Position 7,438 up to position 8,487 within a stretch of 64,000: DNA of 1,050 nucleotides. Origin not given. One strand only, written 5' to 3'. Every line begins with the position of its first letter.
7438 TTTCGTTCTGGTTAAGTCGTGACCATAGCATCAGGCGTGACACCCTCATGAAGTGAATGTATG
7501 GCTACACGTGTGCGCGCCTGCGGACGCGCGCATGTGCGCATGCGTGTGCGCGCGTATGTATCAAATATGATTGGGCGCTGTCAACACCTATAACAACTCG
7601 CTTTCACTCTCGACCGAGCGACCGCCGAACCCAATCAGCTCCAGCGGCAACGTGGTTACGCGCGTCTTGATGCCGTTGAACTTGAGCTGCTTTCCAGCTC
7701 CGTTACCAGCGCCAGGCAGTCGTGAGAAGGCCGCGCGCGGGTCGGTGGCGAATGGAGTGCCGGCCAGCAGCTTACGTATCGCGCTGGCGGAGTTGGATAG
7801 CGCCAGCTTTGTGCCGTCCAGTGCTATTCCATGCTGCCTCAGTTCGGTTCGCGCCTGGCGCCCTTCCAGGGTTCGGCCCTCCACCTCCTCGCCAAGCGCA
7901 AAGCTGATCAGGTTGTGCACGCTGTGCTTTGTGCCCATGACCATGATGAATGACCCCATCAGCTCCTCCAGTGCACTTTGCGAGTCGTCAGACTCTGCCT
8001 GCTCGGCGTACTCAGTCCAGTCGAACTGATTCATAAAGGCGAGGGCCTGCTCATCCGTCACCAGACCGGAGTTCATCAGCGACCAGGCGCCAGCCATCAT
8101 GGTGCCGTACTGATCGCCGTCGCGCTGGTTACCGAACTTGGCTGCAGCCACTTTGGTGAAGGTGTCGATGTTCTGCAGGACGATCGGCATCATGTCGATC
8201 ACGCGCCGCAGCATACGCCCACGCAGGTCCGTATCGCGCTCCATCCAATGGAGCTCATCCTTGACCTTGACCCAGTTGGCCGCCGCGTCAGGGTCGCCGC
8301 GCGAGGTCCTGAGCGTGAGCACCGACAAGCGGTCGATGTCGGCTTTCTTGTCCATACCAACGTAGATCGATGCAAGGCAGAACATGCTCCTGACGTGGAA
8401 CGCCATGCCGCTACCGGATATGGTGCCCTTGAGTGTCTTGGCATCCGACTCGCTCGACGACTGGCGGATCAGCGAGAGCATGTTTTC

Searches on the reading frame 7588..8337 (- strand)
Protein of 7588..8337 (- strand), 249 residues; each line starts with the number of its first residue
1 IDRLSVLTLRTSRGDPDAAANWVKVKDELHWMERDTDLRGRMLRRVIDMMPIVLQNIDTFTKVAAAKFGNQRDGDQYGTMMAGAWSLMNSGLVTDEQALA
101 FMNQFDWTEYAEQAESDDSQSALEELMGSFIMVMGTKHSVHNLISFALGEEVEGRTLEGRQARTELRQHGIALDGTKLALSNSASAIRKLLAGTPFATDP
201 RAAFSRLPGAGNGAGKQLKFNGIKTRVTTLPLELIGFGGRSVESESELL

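Call 81: find_homologous_proteins(query=window:7588-8337:-, max_evalue=0.00001)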
Query window:7588-8337:- (249 aa): 3 proteins with E <= 0.00001 among 1587 candidates.
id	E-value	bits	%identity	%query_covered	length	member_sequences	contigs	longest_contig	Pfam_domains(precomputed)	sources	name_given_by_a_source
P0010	3.8e-97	343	61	100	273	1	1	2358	-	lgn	-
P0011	7.1e-76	273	53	100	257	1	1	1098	-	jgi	jgi:putative DNA primase/helicase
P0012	6.7e-63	230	64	68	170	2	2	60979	-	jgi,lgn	jgi:hypothetical protein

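Call 84: find_homologous_proteins(query=A2, max_evalue=0.00001)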
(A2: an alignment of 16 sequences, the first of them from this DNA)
Query A2 (16 sequences) (240 aa, profile of the alignment): 10 proteins with E <= 0.00001 among 5007 candidates.
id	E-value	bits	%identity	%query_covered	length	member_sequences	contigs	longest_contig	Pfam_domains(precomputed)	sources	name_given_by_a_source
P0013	1.5e-81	291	37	90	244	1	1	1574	-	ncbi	-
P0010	3.0e-75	271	61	100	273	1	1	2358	-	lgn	-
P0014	1.1e-67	246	40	97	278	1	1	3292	-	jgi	jgi:putative DNA primase/helicase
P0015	3.4e-48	182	48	77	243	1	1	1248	-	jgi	jgi:putative DNA primase/helicase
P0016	1.2e-47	180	42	85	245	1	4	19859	-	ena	-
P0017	6.7e-46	175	33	85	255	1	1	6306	-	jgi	jgi:putative DNA primase/helicase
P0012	7.8e-46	175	64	71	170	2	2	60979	-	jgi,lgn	jgi:hypothetical protein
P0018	2.2e-45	173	32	90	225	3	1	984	-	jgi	jgi:putative DNA primase/helicase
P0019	1.0e-42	164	31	80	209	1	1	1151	-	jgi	jgi:putative DNA primase/helicase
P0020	1.0e-38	151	34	73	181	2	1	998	-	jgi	jgi:putative DNA primase/helicase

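Call 92: predict_structure(alignment_id=A3)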
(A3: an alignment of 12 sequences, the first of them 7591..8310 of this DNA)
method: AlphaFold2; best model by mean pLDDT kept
length: 240 residues; sequences in the alignment: 12
mean_pLDDT: 81.3   pTM: 0.53
mean pLDDT of the five models: 81.3, 80.4, 79.9, 79.3, 79.0
residues with pLDDT >= 90: 66; 70-90: 136; 50-70: 24; < 50: 14
segments of 3 or more residues with pLDDT < 50: 1-4, 101-107, 238-240
pLDDT, mean of each block of 10 residues (from residue 1): 55 73 73 78 92 90 85 87 92 77 55 90 91 90 77 90 90 89 86 87 79 86 83 56
secondary structure, 60 per line:
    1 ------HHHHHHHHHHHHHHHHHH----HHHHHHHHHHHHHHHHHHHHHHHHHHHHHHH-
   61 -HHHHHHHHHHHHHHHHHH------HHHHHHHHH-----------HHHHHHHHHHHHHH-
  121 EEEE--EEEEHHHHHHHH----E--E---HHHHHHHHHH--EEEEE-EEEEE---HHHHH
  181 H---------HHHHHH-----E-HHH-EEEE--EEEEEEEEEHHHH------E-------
elements in order: H7-24 H29-59 H62-79 H86-94 H106-119 E121-124 E127-130 H131-138 H150-159 E162-166 E168-172 H176-181 H191-196 E208-211 E214-222 H223-226

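Call 94: fold_search(model_id=the predicted structure, library=pdb)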
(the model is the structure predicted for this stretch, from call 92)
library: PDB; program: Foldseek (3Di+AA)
matches with E <= 10: 55; with E <= 0.001: 0
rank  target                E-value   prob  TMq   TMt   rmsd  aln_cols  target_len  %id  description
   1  8tch_A                7.8e-02  0.72  0.28  0.17  10.3       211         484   11  Initiation of replication protein with helicase activity encoded by Pathogenicity Island SaPIBov1 (released 2024-07-03)
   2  8tch_B                1.1e-01  0.57  0.27  0.17  10.4       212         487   10  Initiation of replication protein with helicase activity encoded by Pathogenicity Island SaPIBov1 (released 2024-07-03)
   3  1j7k                  1.5e+00  0.09  0.16  0.13  15.5       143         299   11  THERMOTOGA MARITIMA RUVB P216G MUTANT (released 2001-08-08)
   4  1in4                  1.7e+00  0.11  0.16  0.13  15.2       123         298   10  THERMOTOGA MARITIMA RUVB HOLLIDAY JUNCTION BRANCH MIGRATION MOTOR (released 2001-08-08)
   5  8efy_E                1.9e+00  0.11  0.16  0.12  14.9       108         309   15  Structure of double homo-hexameric AAA+ ATPase RuvB motors (released 2023-05-10)
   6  8p32                  1.9e+00  0.04  0.10  0.17  14.4        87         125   14  BB0238 from Borrelia burgdorferi, Se-Met data for Leu240Met mutant (released 2023-10-11)
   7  1in8                  2.2e+00  0.09  0.16  0.13  15.3       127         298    9  THERMOTOGA MARITIMA RUVB T158V (released 2001-08-08)
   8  8p33                  2.2e+00  0.03  0.10  0.17  14.6        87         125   17  BB0238 from Borrelia burgdorferi (released 2023-10-11)
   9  1in5                  2.3e+00  0.08  0.15  0.12  15.6       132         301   11  THERMOGOTA MARITIMA RUVB A156S MUTANT (released 2001-08-08)
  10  1in7                  2.6e+00  0.08  0.16  0.13  15.3       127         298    9  THERMOTOGA MARITIMA RUVB R170A (released 2001-08-08)
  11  8efy_K                3.3e+00  0.11  0.16  0.13  11.3        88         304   16  Structure of double homo-hexameric AAA+ ATPase RuvB motors (released 2023-05-10)
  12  3r0a_A                3.3e+00  0.06  0.14  0.24  11.9       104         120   10  Possible transcriptional regulator from Methanosarcina mazei Go1 (gi 21227196) (released 2011-03-23)
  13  9by5_C                3.5e+00  0.07  0.18  0.18  20.1       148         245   16  Crystal Structure of RT-PhyR (ruthe_01174) (released 2025-05-21)
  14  1in6                  3.5e+00  0.07  0.16  0.13  15.3       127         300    9  THERMOTOGA MARITIMA RUVB K64R MUTANT (released 2001-08-08)
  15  6zpt_A                3.5e+00  0.05  0.18  0.09  13.4       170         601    8  Crystal structure of the open conformation of S2_S'-mutant human Angiotensin-1 converting enzyme N-domain. (released 2020-10-28)
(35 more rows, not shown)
